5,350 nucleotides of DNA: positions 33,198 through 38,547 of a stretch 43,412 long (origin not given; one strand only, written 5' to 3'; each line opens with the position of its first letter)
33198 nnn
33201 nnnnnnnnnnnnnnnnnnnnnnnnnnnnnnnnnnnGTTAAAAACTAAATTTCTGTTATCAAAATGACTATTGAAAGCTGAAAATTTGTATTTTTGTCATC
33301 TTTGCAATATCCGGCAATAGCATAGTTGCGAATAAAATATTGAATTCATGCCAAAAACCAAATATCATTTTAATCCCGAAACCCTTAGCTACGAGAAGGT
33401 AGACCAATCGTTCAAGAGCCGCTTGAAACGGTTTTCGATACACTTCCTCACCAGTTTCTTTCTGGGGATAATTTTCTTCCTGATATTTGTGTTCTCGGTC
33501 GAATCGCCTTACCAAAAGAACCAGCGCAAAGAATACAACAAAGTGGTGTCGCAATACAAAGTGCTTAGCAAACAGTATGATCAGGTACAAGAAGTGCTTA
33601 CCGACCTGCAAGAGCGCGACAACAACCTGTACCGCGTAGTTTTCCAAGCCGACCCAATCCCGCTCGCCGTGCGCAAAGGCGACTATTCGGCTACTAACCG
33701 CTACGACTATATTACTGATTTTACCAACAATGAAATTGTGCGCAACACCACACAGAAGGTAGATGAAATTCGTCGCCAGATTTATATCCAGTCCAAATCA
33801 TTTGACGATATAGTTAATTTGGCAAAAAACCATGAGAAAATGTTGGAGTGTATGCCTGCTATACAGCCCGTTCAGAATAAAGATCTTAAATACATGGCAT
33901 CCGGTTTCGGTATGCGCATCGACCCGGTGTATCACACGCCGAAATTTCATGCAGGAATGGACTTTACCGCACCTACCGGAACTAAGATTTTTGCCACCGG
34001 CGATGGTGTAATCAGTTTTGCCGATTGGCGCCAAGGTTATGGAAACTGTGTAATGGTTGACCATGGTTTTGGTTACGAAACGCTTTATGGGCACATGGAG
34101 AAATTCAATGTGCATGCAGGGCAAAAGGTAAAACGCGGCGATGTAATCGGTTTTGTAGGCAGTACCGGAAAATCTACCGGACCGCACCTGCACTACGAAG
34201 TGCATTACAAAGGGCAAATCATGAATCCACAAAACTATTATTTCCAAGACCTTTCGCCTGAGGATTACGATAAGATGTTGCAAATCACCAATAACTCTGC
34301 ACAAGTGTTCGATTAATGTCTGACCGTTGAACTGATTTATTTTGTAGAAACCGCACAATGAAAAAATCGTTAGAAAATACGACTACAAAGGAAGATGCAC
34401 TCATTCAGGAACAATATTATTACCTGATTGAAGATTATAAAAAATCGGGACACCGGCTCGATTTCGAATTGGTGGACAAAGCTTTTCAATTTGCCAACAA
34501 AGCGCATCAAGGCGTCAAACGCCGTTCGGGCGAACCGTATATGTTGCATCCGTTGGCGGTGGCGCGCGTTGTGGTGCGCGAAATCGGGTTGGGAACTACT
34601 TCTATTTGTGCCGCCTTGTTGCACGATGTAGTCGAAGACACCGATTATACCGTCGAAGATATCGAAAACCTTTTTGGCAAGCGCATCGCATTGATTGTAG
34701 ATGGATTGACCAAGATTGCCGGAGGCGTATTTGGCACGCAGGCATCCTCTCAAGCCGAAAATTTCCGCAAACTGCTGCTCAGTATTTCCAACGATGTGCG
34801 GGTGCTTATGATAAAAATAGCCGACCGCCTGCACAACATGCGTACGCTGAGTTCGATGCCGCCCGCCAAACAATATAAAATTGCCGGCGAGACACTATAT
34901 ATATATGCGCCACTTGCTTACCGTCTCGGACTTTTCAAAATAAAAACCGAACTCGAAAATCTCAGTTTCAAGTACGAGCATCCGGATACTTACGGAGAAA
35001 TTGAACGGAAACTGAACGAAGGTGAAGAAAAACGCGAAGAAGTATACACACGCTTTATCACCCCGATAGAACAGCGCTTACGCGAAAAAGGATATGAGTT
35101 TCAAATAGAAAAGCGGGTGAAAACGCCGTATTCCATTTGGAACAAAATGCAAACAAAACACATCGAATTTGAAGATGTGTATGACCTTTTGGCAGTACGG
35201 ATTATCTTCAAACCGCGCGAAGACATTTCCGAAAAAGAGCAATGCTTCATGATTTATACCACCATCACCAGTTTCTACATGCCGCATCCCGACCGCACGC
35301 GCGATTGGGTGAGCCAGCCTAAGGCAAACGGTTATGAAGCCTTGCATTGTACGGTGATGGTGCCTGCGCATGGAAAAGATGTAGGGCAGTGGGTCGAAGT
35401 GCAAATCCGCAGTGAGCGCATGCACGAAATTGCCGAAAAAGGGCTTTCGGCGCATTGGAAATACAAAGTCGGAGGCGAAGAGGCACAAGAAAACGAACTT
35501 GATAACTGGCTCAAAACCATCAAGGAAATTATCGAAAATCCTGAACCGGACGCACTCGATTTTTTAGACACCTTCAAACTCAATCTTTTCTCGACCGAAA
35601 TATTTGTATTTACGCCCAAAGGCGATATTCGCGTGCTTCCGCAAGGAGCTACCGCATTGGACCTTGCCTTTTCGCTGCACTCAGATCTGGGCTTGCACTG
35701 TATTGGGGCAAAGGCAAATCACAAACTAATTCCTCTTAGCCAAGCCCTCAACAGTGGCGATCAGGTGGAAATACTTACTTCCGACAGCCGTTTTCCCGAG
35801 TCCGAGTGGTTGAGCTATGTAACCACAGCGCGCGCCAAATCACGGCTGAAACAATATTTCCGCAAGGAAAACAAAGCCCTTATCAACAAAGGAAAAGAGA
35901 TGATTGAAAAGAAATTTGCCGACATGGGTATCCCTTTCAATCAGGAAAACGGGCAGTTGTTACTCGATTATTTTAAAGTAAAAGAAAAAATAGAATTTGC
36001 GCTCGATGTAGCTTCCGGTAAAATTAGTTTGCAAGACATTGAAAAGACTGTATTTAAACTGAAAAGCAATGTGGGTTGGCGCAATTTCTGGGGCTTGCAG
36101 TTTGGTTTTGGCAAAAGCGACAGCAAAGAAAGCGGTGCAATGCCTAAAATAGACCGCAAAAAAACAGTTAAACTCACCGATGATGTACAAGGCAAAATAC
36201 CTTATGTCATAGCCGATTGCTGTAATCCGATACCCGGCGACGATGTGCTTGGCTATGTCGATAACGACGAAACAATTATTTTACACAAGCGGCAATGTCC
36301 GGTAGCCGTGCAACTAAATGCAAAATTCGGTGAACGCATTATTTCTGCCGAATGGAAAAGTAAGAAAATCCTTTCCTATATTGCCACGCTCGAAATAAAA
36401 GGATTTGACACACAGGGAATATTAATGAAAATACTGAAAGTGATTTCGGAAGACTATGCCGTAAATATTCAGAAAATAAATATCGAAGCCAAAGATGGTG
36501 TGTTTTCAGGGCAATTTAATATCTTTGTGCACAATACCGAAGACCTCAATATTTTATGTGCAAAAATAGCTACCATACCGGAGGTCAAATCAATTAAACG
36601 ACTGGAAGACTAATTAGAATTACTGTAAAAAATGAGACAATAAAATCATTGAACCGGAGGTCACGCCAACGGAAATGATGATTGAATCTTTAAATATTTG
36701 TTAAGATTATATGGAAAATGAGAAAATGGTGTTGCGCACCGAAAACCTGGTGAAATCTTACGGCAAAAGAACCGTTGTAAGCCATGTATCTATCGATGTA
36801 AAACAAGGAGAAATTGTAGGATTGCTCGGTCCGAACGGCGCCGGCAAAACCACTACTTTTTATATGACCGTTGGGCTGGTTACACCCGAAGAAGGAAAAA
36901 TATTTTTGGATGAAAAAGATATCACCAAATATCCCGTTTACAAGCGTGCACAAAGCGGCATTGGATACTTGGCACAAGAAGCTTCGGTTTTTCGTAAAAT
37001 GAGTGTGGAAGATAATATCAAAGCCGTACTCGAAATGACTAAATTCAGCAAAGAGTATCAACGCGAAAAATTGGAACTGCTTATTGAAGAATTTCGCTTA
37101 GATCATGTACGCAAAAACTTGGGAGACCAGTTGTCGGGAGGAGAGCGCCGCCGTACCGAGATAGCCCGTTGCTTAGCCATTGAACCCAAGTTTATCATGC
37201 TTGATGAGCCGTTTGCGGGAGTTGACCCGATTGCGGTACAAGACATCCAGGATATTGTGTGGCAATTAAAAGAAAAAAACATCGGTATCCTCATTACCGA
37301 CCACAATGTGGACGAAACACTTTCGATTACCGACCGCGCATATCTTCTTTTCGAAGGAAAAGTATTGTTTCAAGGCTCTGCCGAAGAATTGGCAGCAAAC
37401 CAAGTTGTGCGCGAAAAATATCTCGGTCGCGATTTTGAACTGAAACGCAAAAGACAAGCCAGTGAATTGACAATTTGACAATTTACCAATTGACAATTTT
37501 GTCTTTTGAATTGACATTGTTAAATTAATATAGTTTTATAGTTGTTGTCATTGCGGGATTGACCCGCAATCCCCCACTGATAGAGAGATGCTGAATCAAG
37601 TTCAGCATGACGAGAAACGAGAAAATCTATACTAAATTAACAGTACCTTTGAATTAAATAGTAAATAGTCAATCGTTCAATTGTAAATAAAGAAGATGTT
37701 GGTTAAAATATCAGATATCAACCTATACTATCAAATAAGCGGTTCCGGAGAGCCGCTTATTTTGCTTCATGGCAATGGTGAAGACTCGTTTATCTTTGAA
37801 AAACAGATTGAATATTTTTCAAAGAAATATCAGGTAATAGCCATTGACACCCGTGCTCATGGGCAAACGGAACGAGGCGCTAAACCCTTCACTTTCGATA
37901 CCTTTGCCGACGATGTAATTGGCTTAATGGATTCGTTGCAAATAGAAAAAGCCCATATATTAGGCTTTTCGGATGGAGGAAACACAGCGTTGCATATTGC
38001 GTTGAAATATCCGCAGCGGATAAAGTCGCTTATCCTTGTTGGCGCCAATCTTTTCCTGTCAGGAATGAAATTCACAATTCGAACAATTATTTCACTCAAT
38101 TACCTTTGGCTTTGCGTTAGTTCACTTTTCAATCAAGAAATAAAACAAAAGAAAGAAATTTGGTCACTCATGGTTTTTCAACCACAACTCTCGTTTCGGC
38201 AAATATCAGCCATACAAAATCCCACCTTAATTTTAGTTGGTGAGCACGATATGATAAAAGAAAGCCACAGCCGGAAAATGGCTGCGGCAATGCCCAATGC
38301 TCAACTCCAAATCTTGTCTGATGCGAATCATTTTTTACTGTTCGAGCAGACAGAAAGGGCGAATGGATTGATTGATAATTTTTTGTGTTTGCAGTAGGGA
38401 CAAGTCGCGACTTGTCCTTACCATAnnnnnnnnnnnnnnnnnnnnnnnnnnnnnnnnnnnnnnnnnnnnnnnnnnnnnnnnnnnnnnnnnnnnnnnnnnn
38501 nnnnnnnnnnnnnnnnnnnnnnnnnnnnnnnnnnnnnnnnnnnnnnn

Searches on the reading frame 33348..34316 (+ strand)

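Call 71: search_protein_families(library=pfam, proteins=[window:33348-34316:+], max_evalue=0.01)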
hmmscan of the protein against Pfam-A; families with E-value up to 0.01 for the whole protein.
window:33348-34316:+ (322 aa): 2 families
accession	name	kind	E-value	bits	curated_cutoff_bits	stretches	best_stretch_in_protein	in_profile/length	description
PF01551.29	Peptidase_M23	-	3.4e-37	126.9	28.7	1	199-294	1-96/96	Peptidase family M23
PF19745.5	FUT8_N_cat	-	0.0079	15.5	27.6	1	24-156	6-142/499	Alpha-(1,6)-fucosyltransferase N- and catalytic domains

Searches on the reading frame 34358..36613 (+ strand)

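Call 10: search_protein_families(library=pfam, proteins=[window:34358-36613:+])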
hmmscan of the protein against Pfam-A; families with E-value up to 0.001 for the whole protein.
window:34358-36613:+ (751 aa): 6 families
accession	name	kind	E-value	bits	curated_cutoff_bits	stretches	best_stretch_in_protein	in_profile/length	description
PF13328.12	HD_4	-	1.5e-42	145.5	27.2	1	42-192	1-155/156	HD domain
PF04607.23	RelA_SpoT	-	4.7e-33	114.3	27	1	252-372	1-111/113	Region found in RelA / SpoT proteins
PF13291.12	ACT_4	-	7.1e-19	68.7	27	1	673-748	4-80/80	ACT domain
PF02824.27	TGS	-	9.2e-18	64.5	22.2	1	415-474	1-60/60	TGS domain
PF19296.4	RelA_AH_RIS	-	6.1e-05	23.6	23.8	1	488-648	4-173/185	RelA/SpoT, AH and RIS domains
PF01966.28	HD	-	0.00017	22.3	22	1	64-161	4-116/116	HD domain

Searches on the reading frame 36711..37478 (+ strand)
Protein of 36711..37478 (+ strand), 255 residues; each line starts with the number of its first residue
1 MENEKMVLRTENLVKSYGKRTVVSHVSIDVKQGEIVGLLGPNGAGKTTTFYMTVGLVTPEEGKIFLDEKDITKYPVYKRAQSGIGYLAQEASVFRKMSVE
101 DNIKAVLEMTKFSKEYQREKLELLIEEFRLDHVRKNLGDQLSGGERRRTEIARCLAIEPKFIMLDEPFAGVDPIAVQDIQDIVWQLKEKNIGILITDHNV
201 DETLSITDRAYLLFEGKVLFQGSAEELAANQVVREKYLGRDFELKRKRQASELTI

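Call 10: search_protein_families(library=pfam, proteins=[window:36711-37478:+])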
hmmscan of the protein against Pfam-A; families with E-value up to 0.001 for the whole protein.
window:36711-37478:+ (255 aa): 2 families
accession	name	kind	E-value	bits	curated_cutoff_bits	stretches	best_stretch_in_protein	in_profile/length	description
PF00005.33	ABC_tran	-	4.1e-35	121.8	25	1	24-169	2-137/137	ABC transporter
PF02463.25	SMC_N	-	0.00022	21.2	40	0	100-199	120-198/220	RecF/RecN/SMC N terminal domain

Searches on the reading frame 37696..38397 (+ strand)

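Call 10: search_protein_families(library=pfam, proteins=[window:37696-38397:+])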
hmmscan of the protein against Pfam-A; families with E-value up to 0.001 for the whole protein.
window:37696-38397:+ (233 aa): 5 families
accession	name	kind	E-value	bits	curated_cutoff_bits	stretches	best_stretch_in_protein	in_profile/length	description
PF00561.26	Abhydrolase_1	-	1.6e-31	110.2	25.8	2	20-120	2-103/245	alpha/beta hydrolase fold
PF12146.15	Hydrolase_4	-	3.7e-18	66.1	27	1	21-122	7-114/239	Serine aminopeptidase, S33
PF12697.13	Abhydrolase_6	-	4.5e-14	54.1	26.3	1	21-219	1-211/217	Alpha/beta hydrolase family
PF03959.19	FSH1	-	4.6e-06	26.9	21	1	88-213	105-200/211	Serine hydrolase (FSH1)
PF03096.20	Ndr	-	0.00068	18.9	23.3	1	63-118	78-133/283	Ndr family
